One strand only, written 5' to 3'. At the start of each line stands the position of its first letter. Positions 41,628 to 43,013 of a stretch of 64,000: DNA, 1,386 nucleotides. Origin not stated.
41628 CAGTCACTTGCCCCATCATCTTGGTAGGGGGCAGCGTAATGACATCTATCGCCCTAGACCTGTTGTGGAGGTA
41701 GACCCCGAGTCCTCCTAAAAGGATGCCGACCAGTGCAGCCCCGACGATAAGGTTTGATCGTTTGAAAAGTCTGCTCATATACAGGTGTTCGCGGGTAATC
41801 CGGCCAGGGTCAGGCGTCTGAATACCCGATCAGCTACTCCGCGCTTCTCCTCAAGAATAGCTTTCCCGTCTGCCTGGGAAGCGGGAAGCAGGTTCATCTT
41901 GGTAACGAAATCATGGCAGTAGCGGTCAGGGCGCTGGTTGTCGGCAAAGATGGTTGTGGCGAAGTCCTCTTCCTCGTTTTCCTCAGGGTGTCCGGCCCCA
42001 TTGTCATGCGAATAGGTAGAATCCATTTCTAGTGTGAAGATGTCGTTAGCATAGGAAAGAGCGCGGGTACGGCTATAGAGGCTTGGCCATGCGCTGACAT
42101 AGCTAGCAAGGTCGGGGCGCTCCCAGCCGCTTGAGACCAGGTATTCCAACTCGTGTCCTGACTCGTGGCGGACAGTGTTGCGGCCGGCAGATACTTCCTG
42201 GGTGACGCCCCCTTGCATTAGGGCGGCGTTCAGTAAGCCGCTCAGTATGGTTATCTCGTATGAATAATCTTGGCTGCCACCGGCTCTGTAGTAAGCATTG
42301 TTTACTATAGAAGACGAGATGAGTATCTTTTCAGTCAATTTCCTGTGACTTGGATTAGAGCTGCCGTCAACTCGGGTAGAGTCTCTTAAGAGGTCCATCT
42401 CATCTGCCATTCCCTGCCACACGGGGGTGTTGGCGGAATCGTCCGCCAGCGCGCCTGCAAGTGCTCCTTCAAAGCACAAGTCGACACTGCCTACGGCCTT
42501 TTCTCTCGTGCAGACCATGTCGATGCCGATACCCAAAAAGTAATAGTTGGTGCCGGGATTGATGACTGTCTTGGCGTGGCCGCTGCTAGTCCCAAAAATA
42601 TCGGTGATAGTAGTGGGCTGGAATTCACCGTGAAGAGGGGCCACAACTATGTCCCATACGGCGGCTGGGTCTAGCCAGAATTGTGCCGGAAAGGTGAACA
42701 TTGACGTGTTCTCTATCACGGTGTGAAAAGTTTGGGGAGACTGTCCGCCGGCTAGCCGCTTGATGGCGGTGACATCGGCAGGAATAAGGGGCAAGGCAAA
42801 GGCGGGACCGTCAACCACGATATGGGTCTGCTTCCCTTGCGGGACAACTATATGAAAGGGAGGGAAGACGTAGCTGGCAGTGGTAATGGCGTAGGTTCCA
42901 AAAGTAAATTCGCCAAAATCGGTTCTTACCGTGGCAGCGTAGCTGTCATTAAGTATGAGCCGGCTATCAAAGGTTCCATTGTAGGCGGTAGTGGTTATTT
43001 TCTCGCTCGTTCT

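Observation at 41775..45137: A 1120-aa secreted protein with many Cna-B/CarboxypepD_reg-like repeats and a C-terminal HExxH domain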

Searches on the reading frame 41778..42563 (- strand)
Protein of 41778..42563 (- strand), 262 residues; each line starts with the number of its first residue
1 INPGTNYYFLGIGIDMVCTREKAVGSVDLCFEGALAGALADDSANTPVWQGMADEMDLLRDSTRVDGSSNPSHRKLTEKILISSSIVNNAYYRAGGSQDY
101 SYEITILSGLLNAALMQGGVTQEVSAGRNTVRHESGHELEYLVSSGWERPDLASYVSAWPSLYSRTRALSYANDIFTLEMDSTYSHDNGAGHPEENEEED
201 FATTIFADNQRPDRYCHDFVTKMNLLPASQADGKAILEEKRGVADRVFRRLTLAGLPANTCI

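Call 22: search_solved_structures(query=A2, max_evalue=10, show_alignments=3)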
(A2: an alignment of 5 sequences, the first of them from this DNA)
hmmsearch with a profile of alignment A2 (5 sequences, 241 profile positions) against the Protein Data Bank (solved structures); distinct sequences matched with E-value up to 10: 1.
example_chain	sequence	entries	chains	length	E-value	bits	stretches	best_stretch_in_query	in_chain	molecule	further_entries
3cqb_A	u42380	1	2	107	0.013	18.6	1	66-117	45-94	Probable protease htpX homolog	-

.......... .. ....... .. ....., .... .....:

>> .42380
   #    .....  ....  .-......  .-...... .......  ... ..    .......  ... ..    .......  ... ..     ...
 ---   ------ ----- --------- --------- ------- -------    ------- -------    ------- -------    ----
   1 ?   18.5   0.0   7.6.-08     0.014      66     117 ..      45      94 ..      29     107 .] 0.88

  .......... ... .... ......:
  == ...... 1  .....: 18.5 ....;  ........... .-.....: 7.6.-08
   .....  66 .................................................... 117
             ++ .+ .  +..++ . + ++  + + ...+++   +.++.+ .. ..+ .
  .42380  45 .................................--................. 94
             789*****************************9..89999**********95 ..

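Call 24: find_related_loci(query=A2, collection=genome_contigs, flank=8000)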
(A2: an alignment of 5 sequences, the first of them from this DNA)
Query A2 (262 aa) in genome_contigs; peptide patterns used: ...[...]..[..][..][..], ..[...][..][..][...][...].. (x = any residue, [..] = any of these).
96 stretches matched a pattern, but none encodes a relative of the query by tblastn (E <= 1e-3).

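Call 30: predict_structure(alignment_id=A2)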
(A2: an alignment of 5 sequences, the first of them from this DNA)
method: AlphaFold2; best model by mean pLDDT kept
length: 262 residues; sequences in the alignment: 5
mean_pLDDT: 64.3   pTM: 0.67
mean pLDDT of the five models: 64.3, 61.7, 60.5, 57.0, 53.9
residues with pLDDT >= 90: 0; 70-90: 116; 50-70: 82; < 50: 64
segments of 3 or more residues with pLDDT < 50: 1-3, 7-15, 69-73, 95-100, 117-122, 177-195, 212-214, 250-262
pLDDT, mean of each block of 10 residues (from residue 1): 46 60 87 87 84 80 59 66 78 51 74 57 61 74 63 67 72 52 38 47 59 57 76 77 66 40 40
secondary structure, 60 per line:
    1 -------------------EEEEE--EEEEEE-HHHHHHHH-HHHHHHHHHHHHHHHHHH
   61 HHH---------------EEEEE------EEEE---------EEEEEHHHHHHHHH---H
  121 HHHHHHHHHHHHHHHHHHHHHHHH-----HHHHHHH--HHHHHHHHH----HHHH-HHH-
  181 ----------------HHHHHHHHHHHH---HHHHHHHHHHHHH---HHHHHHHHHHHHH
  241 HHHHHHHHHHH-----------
elements in order: E20-24 E27-32 H34-41 H43-63 E79-83 E90-93 E103-107 H108-116 H120-144 H150-156 H159-167 H172-175 H197-208 H212-224 H228-251

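Call 33: fold_search(model_id=the predicted structure, library=pdb)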
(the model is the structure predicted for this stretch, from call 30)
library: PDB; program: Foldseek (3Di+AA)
matches with E <= 10: 119; with E <= 0.001: 0
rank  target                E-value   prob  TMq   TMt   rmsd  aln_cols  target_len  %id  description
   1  3cia_D                3.6e-01  0.16  0.26  0.14  15.6       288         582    8  Crystal structure of cold-aminopeptidase from Colwellia psychrerythraea (released 2008-07-01)
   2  3cia_B                4.7e-01  0.16  0.27  0.15  15.5       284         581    8  Crystal structure of cold-aminopeptidase from Colwellia psychrerythraea (released 2008-07-01)
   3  6un8_A                6.8e-01  0.06  0.15  0.16  18.9       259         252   11  Wild type ANT bound to neomycin (released 2020-05-06)
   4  4w8k_B                7.1e-01  0.08  0.17  0.16  15.9       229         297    9  Crystal structure of a putative Cas1 enzyme from Vibrio phage ICP1 (released 2014-09-17)
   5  6bs3_B                8.8e-01  0.06  0.16  0.13  14.7       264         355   10  Crystal structure of ADP-bound bacterial Get3-like A and B in Mycobacterium tuberculosis (released 2019-05-15)
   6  2jrc_MODEL_1_A        1.2e+00  0.06  0.14  0.17  10.0       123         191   13  Solution structure of Peptidyl-tRNA Hydrolase from Mycobacterium tuberculosis H37Rv. (released 2008-05-27)
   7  3cqb_A                1.3e+00  0.16  0.16  0.31   6.7        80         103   14  Crystal structure of heat shock protein HtpX domain from Vibrio parahaemolyticus RIMD 2210633 (released 2008-05-27)
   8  6qs7_F                1.6e+00  0.01  0.11  0.08  21.5       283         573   10  ClpB (DWB and K476C mutant) bound to casein in presence of ATPgammaS - state KC-2A (released 2019-07-03)
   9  3go9                  1.8e+00  0.03  0.15  0.10  22.6       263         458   11  Predicted insulinase family protease from Yersinia pestis (released 2009-04-07)
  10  8sw0                  2.0e+00  0.07  0.26  0.12  12.6       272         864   14  Puromycin sensitive aminopeptidase (released 2023-07-26)
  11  8cgp_B                2.0e+00  0.06  0.23  0.10  14.0       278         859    6  Insulin regulated aminopeptidase (IRAP) in complex with an allosteric aryl sulfonamide inhibitor (released 2024-01-31)
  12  7b9f_D                2.0e+00  0.03  0.16  0.10  22.7       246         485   11  Structure of the mycobacterial ESX-5 Type VII Secretion System hexameric pore complex (released 2021-07-07)
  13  7tbz_A                2.0e+00  0.02  0.12  0.03  24.7       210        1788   16  The structure of ABCA1 Y482C (released 2022-01-26)
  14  1bqb                  2.1e+00  0.13  0.23  0.20   7.5       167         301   10  AUREOLYSIN, STAPHYLOCOCCUS AUREUS METALLOPROTEINASE (released 1999-01-13)
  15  3nqz_B                2.1e+00  0.04  0.20  0.18  14.6       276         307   11  Crystal structure of the autoprocessed Vibriolysin MCP-02 with E369A mutation (released 2010-10-06)
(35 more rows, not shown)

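Call 36: find_homologous_proteins(query=A2, max_evalue=0.1)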
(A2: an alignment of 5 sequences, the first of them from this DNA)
Query A2 (5 sequences): 6804 candidates shared short words with the query, none scored E <= 0.1.

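Call 37: search_protein_families(library=pfam, alignment_id=A2, max_evalue=10)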
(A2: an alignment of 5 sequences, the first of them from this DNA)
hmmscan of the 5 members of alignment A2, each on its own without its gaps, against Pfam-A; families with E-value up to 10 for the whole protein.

A. member 1, seq(262 aa): 0 families

B. families by the number of members that match (of 5 scanned): 2 families
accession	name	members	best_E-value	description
PF01435.24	Peptidase_M48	1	0.0019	Peptidase family M48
PF14352.11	DUF4402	1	0.018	Domain of unknown function (DUF4402)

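Call 73: find_related_loci(query=A2, collection=metagenome_contigs, flank=6000)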
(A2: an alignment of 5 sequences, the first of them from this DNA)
Query A2 (262 aa) in metagenome_contigs; peptide patterns used: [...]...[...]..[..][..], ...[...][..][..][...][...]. (x = any residue, [..] = any of these).
305 stretches matched a pattern; 1 encode a relative of the query (tblastn E <= 1e-3); 1 distinct loci.
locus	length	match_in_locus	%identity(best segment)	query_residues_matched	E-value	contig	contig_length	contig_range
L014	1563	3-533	100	86-262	2e-131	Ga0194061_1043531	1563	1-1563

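Call 100: find_related_loci(query=A2, collection=viral_contigs, flank=5000)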
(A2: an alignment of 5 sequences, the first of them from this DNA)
Query A2 (262 aa) in viral_contigs; peptide patterns used: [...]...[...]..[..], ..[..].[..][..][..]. (x = any residue, [..] = any of these).
48 stretches matched a pattern, but none encodes a relative of the query by tblastn (E <= 1e-3).

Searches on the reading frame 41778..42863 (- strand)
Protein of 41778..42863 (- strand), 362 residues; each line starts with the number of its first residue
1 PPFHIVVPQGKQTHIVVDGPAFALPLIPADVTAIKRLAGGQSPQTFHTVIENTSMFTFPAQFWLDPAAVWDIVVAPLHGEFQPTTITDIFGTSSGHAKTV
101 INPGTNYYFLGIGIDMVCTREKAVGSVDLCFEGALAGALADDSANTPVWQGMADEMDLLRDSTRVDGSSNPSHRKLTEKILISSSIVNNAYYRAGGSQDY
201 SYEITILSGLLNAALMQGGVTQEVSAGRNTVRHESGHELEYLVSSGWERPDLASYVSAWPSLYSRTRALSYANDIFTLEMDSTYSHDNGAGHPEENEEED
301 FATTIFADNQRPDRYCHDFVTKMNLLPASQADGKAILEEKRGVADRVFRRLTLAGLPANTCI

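Call 9: find_homologous_proteins(query=window:41778-42863:-, max_evalue=0.01)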
Query seq(362 aa): 7121 candidates shared short words with the query, none scored E <= 0.01.

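Call 12: search_protein_families(library=pfam, proteins=[window:41778-42863:-], max_evalue=10)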
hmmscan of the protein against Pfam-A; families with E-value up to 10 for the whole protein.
window:41778-42863:- (362 aa): 0 families

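Call 16: search_protein_families(library=phrogs, proteins=[window:41778-42863:-], max_evalue=1)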
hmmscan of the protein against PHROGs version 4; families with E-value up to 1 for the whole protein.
window:41778-42863:- (362 aa): 2 families
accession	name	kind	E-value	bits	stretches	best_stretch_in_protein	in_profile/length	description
phrog_36974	-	unknown function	0.11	13.3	1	83-152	38-108/160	-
phrog_33347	-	unknown function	0.25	12.5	1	135-182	16-63/209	-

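Call 18: search_protein_representatives(protein=window:41778-42863:-)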
Query: 362 residues. Proteins with E-value up to 0.001 (for the whole library): 5; up to 1e-10: 2; up to 1e-30: 1. The best 5 are listed.
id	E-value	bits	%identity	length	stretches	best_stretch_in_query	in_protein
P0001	3.7e-63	230.1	44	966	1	1-350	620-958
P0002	1.4e-19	86.8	37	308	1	106-349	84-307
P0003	2.1e-06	43.4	31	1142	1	122-321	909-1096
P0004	2.5e-06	43.2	33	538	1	123-326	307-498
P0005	9.4e-05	38.0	34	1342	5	39-123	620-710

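Call 25: find_encoding_contigs(protein=P0001, flank=8000, max_places=4)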
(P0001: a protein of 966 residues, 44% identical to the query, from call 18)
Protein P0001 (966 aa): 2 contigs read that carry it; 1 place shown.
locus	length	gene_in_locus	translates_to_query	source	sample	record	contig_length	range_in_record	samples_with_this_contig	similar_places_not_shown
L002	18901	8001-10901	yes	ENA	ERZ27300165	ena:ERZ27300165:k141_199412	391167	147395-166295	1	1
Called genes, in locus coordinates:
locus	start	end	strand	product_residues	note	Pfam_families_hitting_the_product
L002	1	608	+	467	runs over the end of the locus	PF04932:Wzy_C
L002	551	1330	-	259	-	PF03808:Glyco_tran_WecG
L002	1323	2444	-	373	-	PF13439:Glyco_transf_4 (weak), PF00534:Glycos_transf_1, PF13692:Glyco_trans_1_4, PF20706:GT4-conflict (weak)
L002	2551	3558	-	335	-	PF06723:MreB_Mbl, PF00022:Actin (weak), PF00012:HSP70, PF06277:EutA (weak), PF14450:FtsA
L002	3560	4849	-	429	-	PF00275:EPSP_synthase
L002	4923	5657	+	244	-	PF08308:PEGA (weak)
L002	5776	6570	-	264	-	PF04203:Sortase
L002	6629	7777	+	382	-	PF13439:Glyco_transf_4, PF13579:Glyco_trans_4_4, PF20706:GT4-conflict, PF00534:Glycos_transf_1, PF13692:Glyco_trans_1_4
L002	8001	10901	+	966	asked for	PF09430:EMC7_beta-sandw (faint), PF13620:CarboxypepD_reg, PF13715:CarbopepD_reg_2 (weak), PF16371:MetallophosN (faint), PF17210:SdrD_B (faint), PF17802:SpaA (faint), PF13620:CarboxypepD_reg (weak), PF22904:NOMO1-like_2nd (weak)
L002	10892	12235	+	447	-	PF13715:CarbopepD_reg_2 (faint), PF22904:NOMO1-like_2nd (faint), PF01833:TIG, PF13620:CarboxypepD_reg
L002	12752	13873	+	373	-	PF01300:Sua5_yciO_yrdC, PF02367:TsaE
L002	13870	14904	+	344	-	PF02543:Carbam_trans_N (faint), PF00814:TsaD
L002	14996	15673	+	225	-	-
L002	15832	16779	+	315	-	-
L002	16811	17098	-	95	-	-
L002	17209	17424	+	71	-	-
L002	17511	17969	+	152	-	-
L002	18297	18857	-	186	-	PF03575:Peptidase_S51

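Call 27: find_encoding_contigs(protein=P0003, flank=8000, max_places=4)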
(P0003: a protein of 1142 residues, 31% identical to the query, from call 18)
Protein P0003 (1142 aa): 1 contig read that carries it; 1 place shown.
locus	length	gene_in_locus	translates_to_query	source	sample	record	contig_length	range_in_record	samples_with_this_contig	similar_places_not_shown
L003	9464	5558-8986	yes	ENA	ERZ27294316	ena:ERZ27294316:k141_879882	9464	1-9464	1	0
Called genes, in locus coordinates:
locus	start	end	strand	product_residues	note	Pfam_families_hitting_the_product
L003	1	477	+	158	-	?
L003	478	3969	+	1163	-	-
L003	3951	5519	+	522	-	-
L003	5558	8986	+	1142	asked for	PF13620:CarboxypepD_reg (faint)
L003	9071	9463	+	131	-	?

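Call 28: find_encoding_contigs(protein=P0002, flank=8000, max_places=4)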
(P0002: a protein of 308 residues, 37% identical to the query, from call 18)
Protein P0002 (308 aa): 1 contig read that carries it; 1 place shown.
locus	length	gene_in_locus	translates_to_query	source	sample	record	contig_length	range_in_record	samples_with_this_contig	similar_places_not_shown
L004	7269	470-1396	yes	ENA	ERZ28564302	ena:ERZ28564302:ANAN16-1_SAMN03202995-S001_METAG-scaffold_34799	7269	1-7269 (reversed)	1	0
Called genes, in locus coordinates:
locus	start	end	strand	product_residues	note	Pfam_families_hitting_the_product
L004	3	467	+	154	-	?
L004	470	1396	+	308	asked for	-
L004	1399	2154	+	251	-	-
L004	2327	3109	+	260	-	-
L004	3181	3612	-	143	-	PF02823:ATP-synt_DE_N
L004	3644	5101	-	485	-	-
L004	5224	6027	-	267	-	PF00231:ATP-synt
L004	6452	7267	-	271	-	?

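Call 71: list_cluster_members(proteins=[P0001, P0002, P0003, P0004, L002:10892-12232:+, L003:3951-5516:+, L003:478-3966:+])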
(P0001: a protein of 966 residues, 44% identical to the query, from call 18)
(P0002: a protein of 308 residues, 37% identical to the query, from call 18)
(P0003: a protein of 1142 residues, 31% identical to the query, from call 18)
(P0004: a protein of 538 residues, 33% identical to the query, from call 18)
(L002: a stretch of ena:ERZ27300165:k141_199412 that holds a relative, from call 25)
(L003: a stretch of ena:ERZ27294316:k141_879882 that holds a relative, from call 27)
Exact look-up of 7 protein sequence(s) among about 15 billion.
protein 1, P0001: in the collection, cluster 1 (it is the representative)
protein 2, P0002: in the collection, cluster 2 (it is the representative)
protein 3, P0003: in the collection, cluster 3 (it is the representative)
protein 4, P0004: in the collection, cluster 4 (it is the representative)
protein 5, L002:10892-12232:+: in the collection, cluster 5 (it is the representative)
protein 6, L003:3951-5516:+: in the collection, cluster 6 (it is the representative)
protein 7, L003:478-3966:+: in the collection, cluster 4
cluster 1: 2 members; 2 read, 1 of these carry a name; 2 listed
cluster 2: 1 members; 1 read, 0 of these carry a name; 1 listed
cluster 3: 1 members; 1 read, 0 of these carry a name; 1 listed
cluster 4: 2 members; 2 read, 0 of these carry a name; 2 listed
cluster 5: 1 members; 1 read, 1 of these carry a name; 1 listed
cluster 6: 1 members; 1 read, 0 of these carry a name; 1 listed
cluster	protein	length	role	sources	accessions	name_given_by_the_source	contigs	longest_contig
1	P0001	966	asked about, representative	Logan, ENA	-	-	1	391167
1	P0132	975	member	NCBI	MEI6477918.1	MAG: carboxypeptidase regulatory-like domain-containing protein [bacterium]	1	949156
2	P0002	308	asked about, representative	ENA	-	-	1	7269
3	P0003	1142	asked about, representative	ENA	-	-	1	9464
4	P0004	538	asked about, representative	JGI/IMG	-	-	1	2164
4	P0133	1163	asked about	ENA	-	-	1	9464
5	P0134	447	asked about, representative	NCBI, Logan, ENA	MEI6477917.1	MAG: IPT/TIG domain-containing protein [bacterium]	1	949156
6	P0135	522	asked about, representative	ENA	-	-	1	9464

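Call 94: search_protein_families(library=pfam, proteins=[P0001, P0003, P0133, P0002], max_evalue=0.1)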
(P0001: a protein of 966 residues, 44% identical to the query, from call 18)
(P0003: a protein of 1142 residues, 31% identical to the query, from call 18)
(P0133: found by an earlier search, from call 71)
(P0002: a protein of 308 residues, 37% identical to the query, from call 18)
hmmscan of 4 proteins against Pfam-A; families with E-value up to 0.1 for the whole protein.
P0001 (966 aa): 10 families
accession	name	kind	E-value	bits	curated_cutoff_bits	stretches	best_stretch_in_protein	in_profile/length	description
PF13620.12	CarboxypepD_reg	-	9.4e-26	90.4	32.3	4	173-228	1-57/82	Carboxypeptidase regulatory-like domain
PF13715.12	CarbopepD_reg_2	-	1.8e-17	63.6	32.2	2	174-226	1-51/88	CarboxypepD_reg-like domain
PF09430.16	EMC7_beta-sandw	-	2.2e-12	47.6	26.6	2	289-335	22-66/122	ER membrane protein complex subunit 7, beta-sandwich domain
PF17210.9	SdrD_B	-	7e-10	39.5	29.7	2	287-346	39-99/112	SdrD B-like domain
PF16371.11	MetallophosN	-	2.3e-06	28.2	35.6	0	454-490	1-34/77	N terminal of Calcineurin-like phosphoesterase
PF17802.7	SpaA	-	1.2e-05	25.8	23.1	0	187-223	15-56/91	Prealbumin-like fold domain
PF03995.18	Inhibitor_I36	-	0.004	17.5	21.1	0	399-447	15-55/69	Peptidase inhibitor family I36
PF22902.2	NOMO1-like_9th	-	0.032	14.5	27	0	476-510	31-65/75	BOS complex subunit NOMO1-like, beta sandwich domain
PF11008.14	DUF2846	-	0.061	13.8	34.3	0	294-330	37-70/92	Protein of unknown function (DUF2846)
PF14686.12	fn3_3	-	0.095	12.9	24.4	0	203-226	29-52/75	Polysaccharide lyase family 4, domain II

P0003 (1142 aa): 4 families
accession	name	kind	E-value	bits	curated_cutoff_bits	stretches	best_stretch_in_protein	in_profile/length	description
PF13620.12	CarboxypepD_reg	-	2.2e-06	28.3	32.3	1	483-553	2-76/82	Carboxypeptidase regulatory-like domain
PF13715.12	CarbopepD_reg_2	-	9e-06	26.1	32.2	1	483-555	1-73/88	CarboxypepD_reg-like domain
PF06280.18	fn3_5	-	0.054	14.6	27.6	0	770-826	49-105/112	Fn3-like domain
PF22352.2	K319L-like_PKD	-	0.07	13.6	27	0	202-243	44-84/84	K319L-like, PKD domain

P0133 (1163 aa): 0 families

P0002 (308 aa): 2 families
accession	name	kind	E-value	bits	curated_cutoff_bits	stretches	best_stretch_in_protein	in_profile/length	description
PF01435.24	Peptidase_M48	-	0.0029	17.9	20.3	1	150-197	29-76/186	Peptidase family M48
PF13620.12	CarboxypepD_reg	-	0.0055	17.5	32.3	1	22-76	14-68/82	Carboxypeptidase regulatory-like domain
